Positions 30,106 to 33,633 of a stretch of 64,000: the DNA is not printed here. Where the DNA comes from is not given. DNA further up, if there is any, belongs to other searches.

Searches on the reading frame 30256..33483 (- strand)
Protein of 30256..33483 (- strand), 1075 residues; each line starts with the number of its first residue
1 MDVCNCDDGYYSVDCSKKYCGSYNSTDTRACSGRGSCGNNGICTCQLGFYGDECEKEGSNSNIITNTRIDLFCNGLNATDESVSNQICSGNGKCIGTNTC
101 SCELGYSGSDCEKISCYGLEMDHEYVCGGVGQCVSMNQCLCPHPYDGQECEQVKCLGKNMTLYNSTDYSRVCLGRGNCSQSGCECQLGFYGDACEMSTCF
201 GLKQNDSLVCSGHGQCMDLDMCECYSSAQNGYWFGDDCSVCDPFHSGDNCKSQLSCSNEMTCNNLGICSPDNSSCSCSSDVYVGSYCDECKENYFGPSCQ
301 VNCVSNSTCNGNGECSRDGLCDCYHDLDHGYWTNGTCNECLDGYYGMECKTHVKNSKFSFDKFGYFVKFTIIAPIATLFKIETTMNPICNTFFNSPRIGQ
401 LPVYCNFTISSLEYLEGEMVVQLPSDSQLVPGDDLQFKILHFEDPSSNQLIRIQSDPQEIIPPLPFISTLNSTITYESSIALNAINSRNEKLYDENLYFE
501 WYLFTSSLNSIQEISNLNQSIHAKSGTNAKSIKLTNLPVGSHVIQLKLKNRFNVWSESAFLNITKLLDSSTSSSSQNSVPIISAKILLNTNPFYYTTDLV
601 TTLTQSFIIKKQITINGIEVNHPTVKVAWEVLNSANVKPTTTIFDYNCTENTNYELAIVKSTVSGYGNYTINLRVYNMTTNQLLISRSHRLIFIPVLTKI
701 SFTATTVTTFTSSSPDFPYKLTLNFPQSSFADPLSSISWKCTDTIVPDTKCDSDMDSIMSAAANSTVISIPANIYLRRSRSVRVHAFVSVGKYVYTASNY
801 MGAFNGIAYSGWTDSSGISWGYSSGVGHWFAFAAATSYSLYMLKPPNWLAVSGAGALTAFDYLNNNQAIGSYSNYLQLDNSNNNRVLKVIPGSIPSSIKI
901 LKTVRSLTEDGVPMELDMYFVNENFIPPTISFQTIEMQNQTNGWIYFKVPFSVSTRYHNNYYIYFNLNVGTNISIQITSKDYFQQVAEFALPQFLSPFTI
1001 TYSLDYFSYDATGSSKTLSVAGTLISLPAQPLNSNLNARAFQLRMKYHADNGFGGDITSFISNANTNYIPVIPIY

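Call 53: search_protein_families(library=pfam, proteins=[window:30256-33483:-], max_evalue=0.01)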
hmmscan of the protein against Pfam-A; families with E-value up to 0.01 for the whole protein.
window:30256-33483:- (1075 aa): 3 families
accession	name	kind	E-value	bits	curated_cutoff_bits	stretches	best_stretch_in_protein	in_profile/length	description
PF07974.19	EGF_2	-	6.7e-14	52.4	22.1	3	85-111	5-32/32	EGF-like domain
PF25024.1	EGF_TEN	-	2.2e-13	50.8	65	2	88-324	3-211/234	Teneurin EGF domain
PF23106.1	EGF_Teneurin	-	4.8e-08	33.4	24.3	0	127-152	5-29/30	Teneurin-like EGF domain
